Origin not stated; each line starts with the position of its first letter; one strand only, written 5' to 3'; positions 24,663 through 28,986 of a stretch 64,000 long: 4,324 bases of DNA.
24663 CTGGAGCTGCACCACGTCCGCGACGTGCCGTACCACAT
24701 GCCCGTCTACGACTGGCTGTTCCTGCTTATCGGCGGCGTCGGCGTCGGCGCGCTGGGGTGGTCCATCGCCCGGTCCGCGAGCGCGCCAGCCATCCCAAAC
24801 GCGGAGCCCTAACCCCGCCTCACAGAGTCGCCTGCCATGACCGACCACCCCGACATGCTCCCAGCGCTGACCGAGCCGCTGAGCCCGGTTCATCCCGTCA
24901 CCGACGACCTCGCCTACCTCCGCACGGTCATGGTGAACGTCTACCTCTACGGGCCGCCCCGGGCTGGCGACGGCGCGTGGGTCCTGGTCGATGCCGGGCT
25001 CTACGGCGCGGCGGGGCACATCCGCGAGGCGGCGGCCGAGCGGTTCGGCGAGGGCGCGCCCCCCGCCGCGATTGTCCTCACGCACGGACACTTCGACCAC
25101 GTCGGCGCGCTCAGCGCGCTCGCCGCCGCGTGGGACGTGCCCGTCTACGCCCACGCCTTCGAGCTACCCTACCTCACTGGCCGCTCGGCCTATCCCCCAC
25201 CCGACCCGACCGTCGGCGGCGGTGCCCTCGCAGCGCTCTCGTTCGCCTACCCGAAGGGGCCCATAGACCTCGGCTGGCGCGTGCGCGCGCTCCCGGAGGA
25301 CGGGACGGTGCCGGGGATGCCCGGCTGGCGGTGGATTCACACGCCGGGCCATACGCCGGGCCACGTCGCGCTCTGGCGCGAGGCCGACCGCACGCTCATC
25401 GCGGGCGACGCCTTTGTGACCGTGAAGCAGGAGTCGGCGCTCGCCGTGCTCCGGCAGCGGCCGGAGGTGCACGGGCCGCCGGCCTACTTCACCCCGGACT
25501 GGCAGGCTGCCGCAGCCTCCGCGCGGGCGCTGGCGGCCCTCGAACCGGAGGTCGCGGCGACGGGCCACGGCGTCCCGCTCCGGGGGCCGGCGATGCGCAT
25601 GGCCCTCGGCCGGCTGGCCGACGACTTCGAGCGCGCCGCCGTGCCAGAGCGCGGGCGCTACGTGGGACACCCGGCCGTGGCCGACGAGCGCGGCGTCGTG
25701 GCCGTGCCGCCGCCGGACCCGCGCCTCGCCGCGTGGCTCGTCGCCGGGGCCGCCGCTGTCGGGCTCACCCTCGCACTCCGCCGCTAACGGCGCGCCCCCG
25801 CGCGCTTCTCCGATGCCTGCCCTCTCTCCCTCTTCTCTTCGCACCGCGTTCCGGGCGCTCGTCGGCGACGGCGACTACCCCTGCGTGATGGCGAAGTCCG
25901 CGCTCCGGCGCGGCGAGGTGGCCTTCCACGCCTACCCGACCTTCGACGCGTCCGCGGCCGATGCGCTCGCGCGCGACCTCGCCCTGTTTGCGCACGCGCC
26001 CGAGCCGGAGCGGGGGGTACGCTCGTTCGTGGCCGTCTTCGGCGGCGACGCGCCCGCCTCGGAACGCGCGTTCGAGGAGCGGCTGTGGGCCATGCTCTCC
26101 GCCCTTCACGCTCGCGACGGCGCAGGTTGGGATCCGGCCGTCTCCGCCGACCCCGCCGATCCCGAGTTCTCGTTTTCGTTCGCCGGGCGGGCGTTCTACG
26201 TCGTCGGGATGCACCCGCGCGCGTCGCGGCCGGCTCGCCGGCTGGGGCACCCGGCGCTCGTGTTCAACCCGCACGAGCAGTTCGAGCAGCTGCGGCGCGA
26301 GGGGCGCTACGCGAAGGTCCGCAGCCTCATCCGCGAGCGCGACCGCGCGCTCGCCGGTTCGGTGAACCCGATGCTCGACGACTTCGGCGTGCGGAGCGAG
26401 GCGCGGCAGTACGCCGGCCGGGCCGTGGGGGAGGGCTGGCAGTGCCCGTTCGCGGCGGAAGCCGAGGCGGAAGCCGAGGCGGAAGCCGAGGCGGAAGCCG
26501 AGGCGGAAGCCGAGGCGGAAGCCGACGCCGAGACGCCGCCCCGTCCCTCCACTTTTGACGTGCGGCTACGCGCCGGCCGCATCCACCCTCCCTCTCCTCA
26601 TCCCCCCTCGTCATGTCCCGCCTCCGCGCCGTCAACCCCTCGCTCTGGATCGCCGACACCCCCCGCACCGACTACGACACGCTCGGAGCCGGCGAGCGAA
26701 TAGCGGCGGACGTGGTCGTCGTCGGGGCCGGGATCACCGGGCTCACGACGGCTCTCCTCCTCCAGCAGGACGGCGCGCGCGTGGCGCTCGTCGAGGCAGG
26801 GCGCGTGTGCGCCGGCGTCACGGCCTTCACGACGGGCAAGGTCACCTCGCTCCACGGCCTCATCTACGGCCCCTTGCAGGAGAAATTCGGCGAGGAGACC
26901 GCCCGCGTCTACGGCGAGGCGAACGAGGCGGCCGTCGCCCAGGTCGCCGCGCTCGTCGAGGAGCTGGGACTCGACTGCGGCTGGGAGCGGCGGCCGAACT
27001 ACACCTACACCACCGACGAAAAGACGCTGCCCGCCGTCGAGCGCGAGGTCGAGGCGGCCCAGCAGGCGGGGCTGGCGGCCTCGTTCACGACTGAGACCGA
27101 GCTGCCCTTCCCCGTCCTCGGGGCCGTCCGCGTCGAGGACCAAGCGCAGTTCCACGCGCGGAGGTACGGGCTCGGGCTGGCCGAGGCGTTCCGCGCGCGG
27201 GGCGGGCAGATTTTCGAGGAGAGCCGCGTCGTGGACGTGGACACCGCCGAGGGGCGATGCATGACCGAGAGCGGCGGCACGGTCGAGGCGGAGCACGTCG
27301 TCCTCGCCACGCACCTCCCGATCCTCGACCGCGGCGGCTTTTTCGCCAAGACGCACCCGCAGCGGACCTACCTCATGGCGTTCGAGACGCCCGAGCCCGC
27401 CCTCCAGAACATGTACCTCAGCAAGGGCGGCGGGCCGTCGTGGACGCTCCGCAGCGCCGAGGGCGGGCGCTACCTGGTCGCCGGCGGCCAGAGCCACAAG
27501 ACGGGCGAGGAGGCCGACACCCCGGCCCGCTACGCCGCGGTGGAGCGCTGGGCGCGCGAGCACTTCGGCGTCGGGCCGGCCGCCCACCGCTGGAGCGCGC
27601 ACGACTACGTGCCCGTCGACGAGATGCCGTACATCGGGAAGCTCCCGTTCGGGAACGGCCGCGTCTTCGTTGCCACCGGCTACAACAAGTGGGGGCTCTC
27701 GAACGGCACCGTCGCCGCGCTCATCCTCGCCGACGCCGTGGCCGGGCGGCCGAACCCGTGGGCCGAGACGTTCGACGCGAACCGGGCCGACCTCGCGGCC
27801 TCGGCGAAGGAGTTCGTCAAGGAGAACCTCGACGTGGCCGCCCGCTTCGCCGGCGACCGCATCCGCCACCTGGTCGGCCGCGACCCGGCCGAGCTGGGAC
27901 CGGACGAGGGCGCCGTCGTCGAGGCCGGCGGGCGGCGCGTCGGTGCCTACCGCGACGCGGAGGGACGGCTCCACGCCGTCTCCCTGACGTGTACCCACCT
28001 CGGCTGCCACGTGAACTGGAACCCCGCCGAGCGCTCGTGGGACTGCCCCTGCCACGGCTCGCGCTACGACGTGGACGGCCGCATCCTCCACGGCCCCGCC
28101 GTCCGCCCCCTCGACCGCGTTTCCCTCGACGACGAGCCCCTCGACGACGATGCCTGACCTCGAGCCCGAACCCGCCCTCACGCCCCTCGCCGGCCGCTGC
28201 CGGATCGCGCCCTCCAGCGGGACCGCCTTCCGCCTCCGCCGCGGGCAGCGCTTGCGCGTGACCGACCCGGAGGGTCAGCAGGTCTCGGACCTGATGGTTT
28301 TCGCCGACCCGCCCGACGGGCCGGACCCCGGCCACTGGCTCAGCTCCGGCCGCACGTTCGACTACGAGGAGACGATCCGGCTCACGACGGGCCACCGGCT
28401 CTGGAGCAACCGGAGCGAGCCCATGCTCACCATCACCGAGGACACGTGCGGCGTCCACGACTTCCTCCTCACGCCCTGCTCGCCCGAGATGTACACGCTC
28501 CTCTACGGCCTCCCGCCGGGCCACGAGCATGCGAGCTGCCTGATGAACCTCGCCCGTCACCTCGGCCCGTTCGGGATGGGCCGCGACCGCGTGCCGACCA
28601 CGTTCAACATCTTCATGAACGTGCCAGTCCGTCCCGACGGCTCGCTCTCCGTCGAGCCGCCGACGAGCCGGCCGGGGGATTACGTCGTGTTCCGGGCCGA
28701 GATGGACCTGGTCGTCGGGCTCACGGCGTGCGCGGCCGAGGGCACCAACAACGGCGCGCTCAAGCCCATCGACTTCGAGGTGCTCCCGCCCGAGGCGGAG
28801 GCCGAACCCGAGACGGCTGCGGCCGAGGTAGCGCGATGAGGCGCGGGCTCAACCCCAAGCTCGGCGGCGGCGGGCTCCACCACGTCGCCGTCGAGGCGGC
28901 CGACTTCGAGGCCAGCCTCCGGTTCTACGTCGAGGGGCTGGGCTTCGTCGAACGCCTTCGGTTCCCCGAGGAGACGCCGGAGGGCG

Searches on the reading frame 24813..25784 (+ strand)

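Call 83: search_protein_families(library=pfam, proteins=[window:24813-25784:+], max_evalue=0.00001)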
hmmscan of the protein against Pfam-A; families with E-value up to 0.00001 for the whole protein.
window:24813-25784:+ (324 aa): 2 families
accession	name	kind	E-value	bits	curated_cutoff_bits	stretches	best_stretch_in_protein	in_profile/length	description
PF00753.33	Lactamase_B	-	3.1e-40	138.7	22.7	1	39-252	4-196/196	Metallo-beta-lactamase superfamily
PF12706.13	Lactamase_B_2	-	7.5e-08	32.6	27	1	56-128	2-77/200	Beta-lactamase superfamily domain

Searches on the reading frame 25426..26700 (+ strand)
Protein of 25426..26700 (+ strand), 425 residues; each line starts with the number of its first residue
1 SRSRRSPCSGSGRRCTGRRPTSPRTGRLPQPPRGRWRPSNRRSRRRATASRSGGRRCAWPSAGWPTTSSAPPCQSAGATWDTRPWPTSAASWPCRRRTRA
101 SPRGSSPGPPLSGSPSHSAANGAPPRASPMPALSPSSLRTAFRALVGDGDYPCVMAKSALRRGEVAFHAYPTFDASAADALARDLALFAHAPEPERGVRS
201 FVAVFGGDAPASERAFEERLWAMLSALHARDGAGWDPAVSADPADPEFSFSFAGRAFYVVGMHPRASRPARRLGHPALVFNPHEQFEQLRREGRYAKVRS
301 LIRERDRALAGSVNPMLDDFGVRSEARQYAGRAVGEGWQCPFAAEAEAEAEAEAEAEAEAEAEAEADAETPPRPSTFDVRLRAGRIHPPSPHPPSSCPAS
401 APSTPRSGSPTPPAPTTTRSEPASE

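Call 86: search_protein_families(library=pfam, proteins=[window:25426-26700:+], max_evalue=0.0001)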
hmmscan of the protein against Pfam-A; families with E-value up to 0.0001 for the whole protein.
window:25426-26700:+ (425 aa): 1 family
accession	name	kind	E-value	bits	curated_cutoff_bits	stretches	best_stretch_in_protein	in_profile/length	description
PF08892.16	YqcI_YcgG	-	2.3e-59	201.2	27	1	142-342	1-210/211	YqcI/YcgG family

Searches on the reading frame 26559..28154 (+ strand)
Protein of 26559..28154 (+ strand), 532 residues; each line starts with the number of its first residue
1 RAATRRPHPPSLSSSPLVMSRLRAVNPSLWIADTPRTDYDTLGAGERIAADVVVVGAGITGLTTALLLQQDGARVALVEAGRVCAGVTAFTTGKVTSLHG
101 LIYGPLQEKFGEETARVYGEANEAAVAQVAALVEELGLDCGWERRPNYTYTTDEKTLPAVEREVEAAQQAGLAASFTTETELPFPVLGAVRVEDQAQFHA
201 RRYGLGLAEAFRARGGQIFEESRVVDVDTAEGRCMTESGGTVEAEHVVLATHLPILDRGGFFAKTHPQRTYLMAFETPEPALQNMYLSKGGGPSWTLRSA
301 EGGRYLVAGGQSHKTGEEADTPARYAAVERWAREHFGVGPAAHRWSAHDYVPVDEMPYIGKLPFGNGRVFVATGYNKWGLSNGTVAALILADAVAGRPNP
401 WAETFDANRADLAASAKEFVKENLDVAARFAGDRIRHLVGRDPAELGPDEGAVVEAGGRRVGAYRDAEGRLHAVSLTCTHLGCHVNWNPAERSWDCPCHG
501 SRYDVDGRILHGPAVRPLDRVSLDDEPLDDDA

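Call 83: search_protein_families(library=pfam, proteins=[window:26559-28154:+], max_evalue=0.00001)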
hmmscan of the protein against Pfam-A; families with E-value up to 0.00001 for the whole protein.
window:26559-28154:+ (532 aa): 4 families
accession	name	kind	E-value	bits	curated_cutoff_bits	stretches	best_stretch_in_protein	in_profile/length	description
PF01266.30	DAO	-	7.6e-50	170.8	27.9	1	51-392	1-352/353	FAD dependent oxidoreductase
PF00355.32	Rieske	-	3.6e-13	49.7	20.3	1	444-519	9-85/88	Rieske [2Fe-2S] domain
PF07992.20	Pyr_redox_2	-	1.3e-07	31.8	26.1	1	51-251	2-107/291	Pyridine nucleotide-disulphide oxidoreductase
PF13450.12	NAD_binding_8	-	1.8e-06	28.6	21.9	1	54-88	1-35/68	NAD(P)-binding Rossmann-like domain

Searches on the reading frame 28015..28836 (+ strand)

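Call 83: search_protein_families(library=pfam, proteins=[window:28015-28836:+], max_evalue=0.00001)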
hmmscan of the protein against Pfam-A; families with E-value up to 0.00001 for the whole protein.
window:28015-28836:+ (274 aa): 1 family
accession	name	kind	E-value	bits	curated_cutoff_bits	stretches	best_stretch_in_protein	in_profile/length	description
PF09347.15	DUF1989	-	9.6e-60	201.5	27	1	63-233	2-168/168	Domain of unknown function (DUF1989)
